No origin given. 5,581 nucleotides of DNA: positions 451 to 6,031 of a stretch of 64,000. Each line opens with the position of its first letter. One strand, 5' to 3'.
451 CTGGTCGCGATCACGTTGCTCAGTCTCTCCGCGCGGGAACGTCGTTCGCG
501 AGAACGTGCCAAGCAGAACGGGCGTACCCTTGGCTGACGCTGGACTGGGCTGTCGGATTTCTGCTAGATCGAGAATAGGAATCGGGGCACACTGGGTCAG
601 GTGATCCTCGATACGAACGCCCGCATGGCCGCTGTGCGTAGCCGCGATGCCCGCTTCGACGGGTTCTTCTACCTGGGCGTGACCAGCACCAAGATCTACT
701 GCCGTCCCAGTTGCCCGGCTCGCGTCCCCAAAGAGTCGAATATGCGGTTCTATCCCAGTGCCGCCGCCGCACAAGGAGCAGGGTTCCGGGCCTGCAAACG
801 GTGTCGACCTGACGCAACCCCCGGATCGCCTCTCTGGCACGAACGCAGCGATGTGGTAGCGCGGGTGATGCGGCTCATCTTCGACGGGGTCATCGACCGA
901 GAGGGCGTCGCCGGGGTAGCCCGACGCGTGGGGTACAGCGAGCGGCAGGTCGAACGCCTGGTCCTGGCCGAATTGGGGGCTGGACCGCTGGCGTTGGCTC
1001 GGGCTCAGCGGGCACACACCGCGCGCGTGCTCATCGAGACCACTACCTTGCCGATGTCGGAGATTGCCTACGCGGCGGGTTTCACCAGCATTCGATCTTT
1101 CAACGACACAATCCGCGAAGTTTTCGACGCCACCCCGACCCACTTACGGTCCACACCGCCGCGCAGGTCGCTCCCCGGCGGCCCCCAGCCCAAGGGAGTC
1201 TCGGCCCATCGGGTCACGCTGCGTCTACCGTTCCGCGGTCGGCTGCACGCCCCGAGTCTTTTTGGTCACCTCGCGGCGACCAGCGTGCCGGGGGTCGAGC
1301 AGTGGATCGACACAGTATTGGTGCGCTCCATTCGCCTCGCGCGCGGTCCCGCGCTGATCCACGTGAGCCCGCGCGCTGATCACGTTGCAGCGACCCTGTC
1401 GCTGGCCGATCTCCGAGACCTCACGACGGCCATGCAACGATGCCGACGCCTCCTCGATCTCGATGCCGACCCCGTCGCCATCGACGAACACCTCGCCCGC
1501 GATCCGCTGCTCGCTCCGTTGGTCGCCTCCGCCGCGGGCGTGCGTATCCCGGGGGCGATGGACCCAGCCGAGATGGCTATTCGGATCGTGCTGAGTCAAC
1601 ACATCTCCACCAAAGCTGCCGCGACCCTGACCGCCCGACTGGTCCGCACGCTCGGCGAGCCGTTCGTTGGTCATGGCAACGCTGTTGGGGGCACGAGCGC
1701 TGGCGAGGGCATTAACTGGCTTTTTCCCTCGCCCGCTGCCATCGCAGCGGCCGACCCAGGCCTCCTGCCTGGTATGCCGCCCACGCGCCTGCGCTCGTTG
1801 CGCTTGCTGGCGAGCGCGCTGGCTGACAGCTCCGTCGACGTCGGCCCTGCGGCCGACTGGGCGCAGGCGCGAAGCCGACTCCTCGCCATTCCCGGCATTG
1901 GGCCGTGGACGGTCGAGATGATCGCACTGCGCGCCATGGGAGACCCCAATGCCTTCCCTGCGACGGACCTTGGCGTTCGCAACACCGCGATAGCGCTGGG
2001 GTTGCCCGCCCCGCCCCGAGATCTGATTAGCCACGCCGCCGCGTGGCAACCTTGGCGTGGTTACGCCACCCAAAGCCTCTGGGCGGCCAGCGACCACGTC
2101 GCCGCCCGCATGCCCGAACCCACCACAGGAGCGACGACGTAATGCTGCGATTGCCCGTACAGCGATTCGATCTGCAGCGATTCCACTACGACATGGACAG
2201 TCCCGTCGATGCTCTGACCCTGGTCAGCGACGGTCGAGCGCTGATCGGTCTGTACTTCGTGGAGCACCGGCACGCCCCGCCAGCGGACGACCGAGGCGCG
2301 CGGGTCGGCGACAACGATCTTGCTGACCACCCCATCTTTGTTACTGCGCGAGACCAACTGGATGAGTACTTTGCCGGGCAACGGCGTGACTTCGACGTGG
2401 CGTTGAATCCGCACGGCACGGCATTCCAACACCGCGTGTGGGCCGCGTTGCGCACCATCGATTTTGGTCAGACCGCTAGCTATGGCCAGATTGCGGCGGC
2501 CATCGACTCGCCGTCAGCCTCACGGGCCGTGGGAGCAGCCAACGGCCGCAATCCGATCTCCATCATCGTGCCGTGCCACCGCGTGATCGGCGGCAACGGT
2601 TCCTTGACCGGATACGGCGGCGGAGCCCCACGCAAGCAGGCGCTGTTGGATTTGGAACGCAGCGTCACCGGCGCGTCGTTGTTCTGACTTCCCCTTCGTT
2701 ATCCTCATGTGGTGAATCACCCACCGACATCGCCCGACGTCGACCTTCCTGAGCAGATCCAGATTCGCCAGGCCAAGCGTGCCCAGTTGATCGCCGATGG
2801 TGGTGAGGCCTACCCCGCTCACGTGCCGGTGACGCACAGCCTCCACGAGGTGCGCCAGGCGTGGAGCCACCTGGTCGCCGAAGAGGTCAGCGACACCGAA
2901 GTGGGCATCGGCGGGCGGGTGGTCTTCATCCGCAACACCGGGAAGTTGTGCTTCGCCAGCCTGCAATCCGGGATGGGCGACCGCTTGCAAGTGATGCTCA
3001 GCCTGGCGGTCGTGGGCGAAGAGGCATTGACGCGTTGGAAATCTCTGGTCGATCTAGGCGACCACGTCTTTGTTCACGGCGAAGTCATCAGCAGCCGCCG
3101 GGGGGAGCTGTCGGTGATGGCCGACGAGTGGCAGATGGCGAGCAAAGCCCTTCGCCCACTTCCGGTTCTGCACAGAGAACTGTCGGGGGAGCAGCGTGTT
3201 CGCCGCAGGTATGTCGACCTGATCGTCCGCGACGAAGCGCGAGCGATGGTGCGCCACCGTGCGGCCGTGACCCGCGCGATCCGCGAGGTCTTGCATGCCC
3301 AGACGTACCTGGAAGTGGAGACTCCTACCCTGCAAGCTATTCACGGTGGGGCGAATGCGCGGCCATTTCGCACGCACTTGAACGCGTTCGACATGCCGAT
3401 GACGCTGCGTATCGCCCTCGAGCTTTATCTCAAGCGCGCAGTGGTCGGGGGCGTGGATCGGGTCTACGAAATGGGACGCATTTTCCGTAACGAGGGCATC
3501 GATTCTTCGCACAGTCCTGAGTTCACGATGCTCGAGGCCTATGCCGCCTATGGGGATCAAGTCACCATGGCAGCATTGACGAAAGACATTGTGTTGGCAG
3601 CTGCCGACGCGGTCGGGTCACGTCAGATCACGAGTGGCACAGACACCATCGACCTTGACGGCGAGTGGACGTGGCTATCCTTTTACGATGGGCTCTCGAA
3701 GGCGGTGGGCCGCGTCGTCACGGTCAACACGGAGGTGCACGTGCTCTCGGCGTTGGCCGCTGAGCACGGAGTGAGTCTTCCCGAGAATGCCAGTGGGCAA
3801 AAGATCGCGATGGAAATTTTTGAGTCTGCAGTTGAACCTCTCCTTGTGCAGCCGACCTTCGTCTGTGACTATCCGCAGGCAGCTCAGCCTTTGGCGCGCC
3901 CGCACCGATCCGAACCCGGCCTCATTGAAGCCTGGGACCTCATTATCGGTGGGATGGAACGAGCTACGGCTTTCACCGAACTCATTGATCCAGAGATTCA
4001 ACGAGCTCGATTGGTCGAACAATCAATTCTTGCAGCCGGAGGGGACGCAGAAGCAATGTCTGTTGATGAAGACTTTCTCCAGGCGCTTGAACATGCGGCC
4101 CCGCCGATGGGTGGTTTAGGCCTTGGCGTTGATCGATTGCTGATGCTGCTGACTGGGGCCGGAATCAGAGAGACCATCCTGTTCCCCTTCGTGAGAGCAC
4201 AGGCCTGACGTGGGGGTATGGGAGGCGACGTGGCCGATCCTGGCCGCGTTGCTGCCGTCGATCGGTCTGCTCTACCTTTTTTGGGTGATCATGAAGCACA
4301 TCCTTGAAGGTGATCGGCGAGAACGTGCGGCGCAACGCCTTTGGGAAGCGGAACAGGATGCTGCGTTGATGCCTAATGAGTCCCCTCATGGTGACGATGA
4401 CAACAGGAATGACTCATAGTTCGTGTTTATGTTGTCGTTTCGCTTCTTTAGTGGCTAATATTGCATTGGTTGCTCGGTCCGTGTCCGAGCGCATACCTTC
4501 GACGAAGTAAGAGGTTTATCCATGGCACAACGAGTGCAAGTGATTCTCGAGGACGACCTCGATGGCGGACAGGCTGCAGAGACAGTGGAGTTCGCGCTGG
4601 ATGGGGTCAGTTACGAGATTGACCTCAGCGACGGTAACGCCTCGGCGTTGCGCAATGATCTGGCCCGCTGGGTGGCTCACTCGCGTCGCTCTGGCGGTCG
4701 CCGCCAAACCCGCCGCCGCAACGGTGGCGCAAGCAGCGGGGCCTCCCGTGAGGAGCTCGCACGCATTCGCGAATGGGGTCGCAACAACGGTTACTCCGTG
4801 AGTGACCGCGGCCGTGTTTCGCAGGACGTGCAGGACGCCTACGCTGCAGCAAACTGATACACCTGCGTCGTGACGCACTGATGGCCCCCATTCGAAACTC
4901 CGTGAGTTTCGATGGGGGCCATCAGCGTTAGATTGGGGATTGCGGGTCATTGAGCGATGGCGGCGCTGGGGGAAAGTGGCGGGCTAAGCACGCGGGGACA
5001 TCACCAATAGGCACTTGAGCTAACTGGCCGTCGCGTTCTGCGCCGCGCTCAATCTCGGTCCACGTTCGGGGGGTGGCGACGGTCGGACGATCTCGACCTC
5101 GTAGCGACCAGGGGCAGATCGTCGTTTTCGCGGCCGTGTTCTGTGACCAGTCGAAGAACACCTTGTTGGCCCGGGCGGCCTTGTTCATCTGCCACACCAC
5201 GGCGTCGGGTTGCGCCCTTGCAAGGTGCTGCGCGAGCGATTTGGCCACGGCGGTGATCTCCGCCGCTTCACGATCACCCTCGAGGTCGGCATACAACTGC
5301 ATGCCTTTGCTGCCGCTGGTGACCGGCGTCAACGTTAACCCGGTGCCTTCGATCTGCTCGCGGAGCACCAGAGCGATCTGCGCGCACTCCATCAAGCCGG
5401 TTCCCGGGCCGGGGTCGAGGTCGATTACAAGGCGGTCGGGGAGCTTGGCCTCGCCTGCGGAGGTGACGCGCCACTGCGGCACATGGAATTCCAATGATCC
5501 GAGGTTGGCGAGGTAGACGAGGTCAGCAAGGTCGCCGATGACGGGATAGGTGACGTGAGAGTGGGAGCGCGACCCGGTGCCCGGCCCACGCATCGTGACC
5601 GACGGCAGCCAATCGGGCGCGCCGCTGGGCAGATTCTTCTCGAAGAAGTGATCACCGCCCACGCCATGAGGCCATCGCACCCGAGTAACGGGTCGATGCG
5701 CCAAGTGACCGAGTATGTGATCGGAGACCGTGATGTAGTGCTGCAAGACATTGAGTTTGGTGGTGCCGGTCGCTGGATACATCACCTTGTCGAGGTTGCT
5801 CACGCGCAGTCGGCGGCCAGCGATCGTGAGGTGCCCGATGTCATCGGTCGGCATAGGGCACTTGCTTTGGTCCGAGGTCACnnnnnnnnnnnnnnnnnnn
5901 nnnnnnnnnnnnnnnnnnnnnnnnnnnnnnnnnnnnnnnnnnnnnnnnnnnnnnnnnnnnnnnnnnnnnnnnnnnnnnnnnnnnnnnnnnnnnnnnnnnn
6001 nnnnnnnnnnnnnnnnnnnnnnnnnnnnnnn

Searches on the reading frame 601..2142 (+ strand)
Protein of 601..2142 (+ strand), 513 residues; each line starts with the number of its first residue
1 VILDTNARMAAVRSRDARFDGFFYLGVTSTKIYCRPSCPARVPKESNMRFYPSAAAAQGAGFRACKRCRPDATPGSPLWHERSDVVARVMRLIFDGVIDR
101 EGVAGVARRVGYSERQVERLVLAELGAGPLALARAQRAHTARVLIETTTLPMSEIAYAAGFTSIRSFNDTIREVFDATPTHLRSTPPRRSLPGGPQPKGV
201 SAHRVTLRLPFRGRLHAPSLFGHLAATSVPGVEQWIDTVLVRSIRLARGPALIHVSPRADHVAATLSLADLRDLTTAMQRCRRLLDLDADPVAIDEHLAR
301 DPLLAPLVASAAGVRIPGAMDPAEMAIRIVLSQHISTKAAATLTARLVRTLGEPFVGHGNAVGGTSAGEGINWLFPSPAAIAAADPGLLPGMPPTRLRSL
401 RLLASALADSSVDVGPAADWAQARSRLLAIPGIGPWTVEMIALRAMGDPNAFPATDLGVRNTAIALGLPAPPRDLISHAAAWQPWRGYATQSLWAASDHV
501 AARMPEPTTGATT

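Call 76: search_protein_families(library=pfam, proteins=[window:601-2142:+], max_evalue=0.000001)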
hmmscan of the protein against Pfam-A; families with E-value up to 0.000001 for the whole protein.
window:601-2142:+ (513 aa): 3 families
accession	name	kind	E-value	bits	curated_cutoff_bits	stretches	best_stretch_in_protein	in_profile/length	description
PF06029.17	AlkA_N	-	2.2e-32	112.2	26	1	206-321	1-118/118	AlkA N-terminal domain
PF02805.21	Ada_Zn_binding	-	6.5e-29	100.2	23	1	8-71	2-65/65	Metal binding domain of Ada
PF12833.13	HTH_18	-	1.1e-17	64.6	33.6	1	106-184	1-79/80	Helix-turn-helix domain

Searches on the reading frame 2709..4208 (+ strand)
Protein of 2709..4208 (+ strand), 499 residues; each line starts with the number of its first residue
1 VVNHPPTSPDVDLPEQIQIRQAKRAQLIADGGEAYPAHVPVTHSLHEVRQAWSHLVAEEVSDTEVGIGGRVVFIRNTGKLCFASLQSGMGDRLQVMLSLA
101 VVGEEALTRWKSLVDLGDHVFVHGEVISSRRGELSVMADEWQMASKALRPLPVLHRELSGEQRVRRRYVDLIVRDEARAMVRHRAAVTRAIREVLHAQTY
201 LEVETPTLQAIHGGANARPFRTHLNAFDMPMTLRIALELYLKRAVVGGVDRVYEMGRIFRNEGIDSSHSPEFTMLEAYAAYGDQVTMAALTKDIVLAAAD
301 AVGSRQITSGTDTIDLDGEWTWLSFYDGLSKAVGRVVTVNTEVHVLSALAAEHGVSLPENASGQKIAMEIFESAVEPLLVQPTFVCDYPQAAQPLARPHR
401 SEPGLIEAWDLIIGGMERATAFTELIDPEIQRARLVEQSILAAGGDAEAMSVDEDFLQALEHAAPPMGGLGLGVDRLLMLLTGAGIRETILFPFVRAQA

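Call 76: search_protein_families(library=pfam, proteins=[window:2709-4208:+], max_evalue=0.000001)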
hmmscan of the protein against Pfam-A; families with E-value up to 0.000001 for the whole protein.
window:2709-4208:+ (499 aa): 2 families
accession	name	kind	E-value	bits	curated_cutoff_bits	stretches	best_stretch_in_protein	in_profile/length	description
PF00152.25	tRNA-synt_2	-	1.7e-72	244.5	25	1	161-494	3-306/308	tRNA synthetases class II (D, K and N)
PF01336.31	tRNA_anti-codon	-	8.5e-10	38.9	27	1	67-142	3-73/75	OB-fold nucleic acid binding domain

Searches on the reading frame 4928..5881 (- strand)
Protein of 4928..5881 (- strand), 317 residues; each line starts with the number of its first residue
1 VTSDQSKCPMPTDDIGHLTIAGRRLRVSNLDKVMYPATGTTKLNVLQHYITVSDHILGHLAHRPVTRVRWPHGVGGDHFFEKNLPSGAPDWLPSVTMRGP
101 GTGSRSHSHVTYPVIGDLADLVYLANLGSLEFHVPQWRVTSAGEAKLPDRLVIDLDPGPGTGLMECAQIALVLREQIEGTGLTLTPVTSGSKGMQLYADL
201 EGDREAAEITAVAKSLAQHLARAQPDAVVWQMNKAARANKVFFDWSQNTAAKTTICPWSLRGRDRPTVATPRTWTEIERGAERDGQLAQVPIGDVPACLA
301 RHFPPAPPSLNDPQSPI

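Call 76: search_protein_families(library=pfam, proteins=[window:4928-5881:-], max_evalue=0.000001)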
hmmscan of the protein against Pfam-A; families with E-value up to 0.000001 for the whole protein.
window:4928-5881:- (317 aa): 1 family
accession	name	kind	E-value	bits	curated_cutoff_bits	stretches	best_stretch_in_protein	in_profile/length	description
PF21686.3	LigD_Prim-Pol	-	4.7e-78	262.7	27.4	1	41-289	1-242/254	LigD, primase-polymerase domain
